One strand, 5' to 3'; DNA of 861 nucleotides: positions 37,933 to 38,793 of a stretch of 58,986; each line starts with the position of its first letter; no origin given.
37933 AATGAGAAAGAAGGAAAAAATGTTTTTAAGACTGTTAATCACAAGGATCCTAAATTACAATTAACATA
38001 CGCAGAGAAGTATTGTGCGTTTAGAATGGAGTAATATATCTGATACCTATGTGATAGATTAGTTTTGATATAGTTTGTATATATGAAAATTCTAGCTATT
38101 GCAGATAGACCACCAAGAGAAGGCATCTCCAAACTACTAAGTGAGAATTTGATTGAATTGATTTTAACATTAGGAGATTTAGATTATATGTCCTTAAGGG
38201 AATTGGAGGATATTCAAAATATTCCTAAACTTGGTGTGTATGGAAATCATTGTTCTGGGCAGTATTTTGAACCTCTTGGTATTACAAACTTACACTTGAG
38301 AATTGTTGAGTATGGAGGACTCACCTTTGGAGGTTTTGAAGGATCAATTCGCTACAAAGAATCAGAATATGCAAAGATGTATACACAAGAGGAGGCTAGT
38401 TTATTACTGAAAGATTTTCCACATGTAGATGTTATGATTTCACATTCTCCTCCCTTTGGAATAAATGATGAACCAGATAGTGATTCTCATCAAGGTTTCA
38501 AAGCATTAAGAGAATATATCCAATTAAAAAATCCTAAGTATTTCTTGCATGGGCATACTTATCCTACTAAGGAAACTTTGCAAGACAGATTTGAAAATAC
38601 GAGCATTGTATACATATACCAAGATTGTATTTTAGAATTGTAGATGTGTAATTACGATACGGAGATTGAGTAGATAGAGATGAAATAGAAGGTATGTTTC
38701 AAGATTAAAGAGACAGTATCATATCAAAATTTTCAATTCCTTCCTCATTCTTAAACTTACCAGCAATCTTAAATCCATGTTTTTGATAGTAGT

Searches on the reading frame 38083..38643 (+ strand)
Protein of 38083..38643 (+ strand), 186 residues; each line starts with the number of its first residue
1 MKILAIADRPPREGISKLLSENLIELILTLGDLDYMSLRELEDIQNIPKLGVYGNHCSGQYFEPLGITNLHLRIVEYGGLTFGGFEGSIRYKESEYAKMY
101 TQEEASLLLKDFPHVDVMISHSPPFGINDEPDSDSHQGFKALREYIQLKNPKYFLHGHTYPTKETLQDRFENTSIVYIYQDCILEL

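Call 115: search_protein_families(library=padloc, proteins=[window:38083-38643:+], max_evalue=0.00001)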
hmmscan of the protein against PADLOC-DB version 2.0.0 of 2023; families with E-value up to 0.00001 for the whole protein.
window:38083-38643:+ (186 aa): 1 family
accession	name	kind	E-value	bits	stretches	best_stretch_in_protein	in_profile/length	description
PDLC04908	PDC-S10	-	8.3e-12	42.8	1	66-161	88-183/223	-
